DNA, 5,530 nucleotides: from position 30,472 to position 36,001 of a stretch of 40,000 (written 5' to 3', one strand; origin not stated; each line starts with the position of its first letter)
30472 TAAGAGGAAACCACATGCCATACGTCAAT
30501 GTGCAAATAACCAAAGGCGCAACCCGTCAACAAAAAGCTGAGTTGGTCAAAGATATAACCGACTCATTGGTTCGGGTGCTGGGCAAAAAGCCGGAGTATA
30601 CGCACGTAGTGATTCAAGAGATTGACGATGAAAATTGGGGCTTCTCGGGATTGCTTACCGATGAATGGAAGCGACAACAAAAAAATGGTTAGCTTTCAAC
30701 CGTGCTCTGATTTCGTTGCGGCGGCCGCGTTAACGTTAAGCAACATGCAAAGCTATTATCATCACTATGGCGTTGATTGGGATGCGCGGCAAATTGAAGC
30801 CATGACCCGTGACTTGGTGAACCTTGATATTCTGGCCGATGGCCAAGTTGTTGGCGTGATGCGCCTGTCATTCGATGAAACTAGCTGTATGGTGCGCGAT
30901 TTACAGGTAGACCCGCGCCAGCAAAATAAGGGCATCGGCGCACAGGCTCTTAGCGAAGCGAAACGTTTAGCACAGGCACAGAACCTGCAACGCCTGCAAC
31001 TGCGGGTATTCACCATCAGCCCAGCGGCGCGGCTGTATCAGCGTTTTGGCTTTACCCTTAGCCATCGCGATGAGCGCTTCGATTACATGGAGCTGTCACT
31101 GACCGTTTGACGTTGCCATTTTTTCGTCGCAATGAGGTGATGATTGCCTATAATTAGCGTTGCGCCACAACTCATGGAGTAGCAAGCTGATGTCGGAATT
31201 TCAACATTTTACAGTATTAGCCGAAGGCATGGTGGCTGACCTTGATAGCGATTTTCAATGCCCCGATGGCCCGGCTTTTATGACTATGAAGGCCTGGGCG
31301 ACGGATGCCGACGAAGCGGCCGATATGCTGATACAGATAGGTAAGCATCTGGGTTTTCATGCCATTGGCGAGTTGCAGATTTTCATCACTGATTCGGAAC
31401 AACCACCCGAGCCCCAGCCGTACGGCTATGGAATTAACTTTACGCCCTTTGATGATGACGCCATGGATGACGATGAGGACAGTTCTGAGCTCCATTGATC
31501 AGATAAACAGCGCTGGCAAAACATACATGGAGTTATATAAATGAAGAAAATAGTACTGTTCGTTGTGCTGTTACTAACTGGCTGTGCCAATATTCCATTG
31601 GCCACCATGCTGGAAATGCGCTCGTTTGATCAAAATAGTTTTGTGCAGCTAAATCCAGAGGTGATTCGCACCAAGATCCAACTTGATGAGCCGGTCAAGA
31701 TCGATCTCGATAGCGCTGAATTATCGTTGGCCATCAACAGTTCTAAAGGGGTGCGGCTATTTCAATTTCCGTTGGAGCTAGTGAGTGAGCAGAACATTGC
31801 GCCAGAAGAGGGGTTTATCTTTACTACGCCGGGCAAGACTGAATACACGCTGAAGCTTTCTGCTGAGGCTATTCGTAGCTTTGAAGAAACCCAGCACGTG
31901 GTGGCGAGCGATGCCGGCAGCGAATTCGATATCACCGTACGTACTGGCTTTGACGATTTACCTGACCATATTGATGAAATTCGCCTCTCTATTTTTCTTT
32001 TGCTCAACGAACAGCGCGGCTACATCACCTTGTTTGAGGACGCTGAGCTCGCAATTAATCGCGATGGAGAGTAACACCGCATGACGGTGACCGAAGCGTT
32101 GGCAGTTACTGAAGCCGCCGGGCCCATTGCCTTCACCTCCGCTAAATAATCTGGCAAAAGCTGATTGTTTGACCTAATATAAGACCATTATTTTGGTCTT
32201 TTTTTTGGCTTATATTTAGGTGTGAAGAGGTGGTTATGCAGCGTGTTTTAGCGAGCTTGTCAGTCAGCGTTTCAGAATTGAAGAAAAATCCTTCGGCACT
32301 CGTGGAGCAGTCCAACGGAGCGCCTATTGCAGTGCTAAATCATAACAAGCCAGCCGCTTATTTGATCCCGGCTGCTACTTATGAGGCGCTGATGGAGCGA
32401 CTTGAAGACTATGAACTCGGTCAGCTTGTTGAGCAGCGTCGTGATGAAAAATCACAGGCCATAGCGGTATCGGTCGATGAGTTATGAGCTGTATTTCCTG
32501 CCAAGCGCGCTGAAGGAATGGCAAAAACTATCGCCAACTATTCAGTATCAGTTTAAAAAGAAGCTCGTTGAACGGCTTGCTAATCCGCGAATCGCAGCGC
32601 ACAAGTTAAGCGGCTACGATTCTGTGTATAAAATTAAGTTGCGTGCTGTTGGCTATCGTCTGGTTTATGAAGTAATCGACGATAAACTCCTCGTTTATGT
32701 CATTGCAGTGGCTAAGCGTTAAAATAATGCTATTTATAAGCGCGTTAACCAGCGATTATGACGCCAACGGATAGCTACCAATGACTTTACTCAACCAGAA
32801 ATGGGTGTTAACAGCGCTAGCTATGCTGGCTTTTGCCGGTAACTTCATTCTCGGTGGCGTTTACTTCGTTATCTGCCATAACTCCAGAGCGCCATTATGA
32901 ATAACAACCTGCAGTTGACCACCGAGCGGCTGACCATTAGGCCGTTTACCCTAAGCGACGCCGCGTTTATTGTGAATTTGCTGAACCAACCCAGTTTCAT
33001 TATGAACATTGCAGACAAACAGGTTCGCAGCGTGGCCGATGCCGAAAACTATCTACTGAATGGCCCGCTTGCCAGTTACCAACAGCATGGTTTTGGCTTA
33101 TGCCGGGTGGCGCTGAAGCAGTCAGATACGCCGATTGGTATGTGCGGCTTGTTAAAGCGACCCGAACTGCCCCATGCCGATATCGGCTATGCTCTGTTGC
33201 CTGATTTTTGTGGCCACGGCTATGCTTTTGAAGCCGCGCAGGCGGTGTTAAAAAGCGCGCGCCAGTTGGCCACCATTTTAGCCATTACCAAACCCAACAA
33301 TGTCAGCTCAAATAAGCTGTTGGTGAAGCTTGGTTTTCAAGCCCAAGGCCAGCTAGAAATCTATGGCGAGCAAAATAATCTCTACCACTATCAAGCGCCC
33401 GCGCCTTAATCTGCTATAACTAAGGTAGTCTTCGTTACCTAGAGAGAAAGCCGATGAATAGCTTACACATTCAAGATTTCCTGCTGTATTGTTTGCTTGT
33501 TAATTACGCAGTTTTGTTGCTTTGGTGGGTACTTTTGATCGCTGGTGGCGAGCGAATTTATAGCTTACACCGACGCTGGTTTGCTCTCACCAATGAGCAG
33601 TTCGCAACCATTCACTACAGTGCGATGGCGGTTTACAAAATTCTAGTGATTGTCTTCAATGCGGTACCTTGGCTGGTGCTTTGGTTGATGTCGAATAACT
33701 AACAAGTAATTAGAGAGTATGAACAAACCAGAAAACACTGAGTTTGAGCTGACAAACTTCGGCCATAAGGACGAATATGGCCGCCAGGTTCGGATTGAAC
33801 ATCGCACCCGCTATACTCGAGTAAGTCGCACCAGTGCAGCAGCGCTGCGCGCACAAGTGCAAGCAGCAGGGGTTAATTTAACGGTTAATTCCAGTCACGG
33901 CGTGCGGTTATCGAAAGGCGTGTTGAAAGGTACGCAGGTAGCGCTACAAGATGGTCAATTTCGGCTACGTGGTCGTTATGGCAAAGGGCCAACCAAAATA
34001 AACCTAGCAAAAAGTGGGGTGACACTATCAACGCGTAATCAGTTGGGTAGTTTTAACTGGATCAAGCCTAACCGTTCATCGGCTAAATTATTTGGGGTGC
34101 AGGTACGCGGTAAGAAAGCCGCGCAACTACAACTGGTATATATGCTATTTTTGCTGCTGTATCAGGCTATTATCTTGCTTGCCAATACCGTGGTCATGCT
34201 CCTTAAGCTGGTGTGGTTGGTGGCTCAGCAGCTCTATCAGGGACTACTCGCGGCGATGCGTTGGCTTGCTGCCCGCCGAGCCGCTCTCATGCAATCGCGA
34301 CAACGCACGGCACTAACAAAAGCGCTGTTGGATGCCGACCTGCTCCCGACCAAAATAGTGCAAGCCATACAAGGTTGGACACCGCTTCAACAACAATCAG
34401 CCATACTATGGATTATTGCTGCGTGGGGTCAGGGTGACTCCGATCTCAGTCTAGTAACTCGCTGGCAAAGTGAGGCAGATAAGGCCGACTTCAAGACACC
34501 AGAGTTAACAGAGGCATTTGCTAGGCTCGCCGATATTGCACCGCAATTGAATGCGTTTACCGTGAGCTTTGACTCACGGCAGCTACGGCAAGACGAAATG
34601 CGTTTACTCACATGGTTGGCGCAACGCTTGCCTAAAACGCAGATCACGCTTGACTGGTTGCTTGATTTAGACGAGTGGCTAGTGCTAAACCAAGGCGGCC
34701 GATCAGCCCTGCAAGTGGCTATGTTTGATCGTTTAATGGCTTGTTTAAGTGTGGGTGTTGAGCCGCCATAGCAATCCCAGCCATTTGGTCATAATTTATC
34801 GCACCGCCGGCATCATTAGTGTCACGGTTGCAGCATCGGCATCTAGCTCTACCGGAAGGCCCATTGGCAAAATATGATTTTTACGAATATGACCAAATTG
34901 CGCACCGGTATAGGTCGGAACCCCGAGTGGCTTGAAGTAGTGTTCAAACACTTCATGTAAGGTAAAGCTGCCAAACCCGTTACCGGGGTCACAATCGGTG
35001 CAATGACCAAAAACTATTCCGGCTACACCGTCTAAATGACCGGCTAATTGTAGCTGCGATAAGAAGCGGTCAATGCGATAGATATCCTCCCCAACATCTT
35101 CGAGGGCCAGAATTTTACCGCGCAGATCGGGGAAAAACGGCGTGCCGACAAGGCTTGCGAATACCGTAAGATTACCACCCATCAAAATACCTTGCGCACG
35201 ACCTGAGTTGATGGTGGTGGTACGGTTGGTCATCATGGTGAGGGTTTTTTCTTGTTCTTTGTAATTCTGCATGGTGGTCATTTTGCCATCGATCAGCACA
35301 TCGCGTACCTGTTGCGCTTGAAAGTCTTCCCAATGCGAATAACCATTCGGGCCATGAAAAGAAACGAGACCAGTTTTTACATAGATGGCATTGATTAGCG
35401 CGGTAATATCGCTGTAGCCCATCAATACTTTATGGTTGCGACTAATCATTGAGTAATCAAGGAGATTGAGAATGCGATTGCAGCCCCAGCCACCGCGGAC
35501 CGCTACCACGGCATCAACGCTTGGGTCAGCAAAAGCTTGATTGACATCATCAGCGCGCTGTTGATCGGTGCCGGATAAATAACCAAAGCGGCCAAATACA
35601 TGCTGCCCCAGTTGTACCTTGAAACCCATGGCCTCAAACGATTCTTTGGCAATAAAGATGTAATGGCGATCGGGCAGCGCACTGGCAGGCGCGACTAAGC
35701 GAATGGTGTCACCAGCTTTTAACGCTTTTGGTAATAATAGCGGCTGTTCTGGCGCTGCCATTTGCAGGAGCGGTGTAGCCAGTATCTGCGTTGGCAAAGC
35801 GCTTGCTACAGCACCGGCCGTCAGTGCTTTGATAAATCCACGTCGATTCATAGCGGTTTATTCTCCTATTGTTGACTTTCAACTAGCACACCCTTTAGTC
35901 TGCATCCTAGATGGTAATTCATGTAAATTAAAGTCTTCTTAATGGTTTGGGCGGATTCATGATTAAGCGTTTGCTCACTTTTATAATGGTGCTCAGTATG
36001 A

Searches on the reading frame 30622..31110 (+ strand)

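Call 13: search_protein_families(library=pfam, proteins=[window:30622-31110:+], max_evalue=0.01)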
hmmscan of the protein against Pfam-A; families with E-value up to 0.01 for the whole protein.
window:30622-31110:+ (162 aa): 4 families
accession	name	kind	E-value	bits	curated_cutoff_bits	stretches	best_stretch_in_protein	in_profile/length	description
PF00583.31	Acetyltransf_1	-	2.2e-11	44.5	20.7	1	65-144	33-116/116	Acetyltransferase (GNAT) family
PF13508.13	Acetyltransf_7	-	4e-11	43.6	27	1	72-145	10-83/84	Acetyltransferase (GNAT) domain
PF13673.13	Acetyltransf_10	-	7e-09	36.2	23.6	1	71-156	37-119/128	Acetyltransferase (GNAT) domain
PF08445.16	FR47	-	0.0035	17.7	22.1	1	92-151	25-84/86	FR47-like protein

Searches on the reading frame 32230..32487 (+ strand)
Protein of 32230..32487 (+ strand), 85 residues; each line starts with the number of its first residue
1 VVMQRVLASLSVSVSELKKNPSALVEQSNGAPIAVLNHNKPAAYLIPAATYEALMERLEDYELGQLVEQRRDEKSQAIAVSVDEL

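Call 13: search_protein_families(library=pfam, proteins=[window:32230-32487:+], max_evalue=0.01)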
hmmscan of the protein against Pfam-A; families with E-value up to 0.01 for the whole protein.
window:32230-32487:+ (85 aa): 2 families
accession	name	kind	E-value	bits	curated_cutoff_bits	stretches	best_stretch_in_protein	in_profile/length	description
PF02604.26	PhdYeFM_antitox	-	9.8e-14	51.3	29.8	1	11-74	3-67/74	Antitoxin Phd_YefM, type II toxin-antitoxin system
PF18506.7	RelB-like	-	2e-06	27.9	27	1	37-74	10-47/62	RelB Antitoxin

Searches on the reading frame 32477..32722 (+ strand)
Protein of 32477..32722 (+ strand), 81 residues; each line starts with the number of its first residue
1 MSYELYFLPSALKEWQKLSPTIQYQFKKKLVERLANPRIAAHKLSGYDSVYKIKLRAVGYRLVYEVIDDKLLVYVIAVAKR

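Call 13: search_protein_families(library=pfam, proteins=[window:32477-32722:+], max_evalue=0.01)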
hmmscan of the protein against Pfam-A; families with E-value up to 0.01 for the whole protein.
window:32477-32722:+ (81 aa): 2 families
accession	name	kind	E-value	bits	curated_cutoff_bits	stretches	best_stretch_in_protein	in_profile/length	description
PF05016.21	ParE_toxin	-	7.5e-10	39.7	23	1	7-81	3-85/89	ParE toxin of type II toxin-antitoxin system, parDE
PF15781.12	ParE-like_toxin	-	0.00055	20.3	28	1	9-79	5-77/87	ParE-like toxin of type II bacterial toxin-antitoxin system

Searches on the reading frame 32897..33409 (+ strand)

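Call 13: search_protein_families(library=pfam, proteins=[window:32897-33409:+], max_evalue=0.01)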
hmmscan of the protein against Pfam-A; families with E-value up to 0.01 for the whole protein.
window:32897-33409:+ (170 aa): 3 families
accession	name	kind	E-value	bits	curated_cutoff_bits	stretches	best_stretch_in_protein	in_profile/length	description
PF13302.13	Acetyltransf_3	-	4.4e-24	86.2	25.4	1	11-148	1-138/138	Acetyltransferase (GNAT) domain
PF00583.31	Acetyltransf_1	-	2.6e-09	37.8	20.7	1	67-147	33-116/116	Acetyltransferase (GNAT) family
PF08445.16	FR47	-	0.00038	20.8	22.1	1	100-150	29-80/86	FR47-like protein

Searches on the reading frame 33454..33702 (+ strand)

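Call 13: search_protein_families(library=pfam, proteins=[window:33454-33702:+], max_evalue=0.01)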
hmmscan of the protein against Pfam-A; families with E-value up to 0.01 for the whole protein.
window:33454-33702:+ (82 aa): 1 family
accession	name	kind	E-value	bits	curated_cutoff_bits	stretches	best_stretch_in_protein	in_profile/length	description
PF21742.2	DUF6868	-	3.8e-27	95.2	27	1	1-79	1-79/80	Family of unknown function (DUF6868)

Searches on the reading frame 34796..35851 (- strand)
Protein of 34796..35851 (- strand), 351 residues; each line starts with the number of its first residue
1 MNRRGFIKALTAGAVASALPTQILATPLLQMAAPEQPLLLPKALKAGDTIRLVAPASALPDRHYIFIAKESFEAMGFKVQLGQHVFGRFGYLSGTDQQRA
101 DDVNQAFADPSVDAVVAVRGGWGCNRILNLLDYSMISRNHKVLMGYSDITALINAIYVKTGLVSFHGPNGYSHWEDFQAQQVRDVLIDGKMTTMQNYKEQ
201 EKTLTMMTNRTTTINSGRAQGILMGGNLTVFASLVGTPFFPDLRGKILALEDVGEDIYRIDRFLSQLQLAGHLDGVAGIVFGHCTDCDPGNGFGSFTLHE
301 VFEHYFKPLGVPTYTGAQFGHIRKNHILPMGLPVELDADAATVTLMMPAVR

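Call 13: search_protein_families(library=pfam, proteins=[window:34796-35851:-], max_evalue=0.01)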
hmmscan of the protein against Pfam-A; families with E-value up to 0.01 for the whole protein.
window:34796-35851:- (351 aa): 3 families
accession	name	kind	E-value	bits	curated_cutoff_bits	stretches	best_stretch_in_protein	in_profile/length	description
PF02016.21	Peptidase_S66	-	1.4e-38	132.1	25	1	50-167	1-121/121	LD-carboxypeptidase N-terminal domain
PF17676.7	Peptidase_S66C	-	6.1e-37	127.3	23.7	1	220-336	1-120/120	LD-carboxypeptidase C-terminal domain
PF10518.14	TAT_signal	-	0.0025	18.1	22.7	1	1-20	2-21/21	TAT (twin-arginine translocation) pathway signal sequence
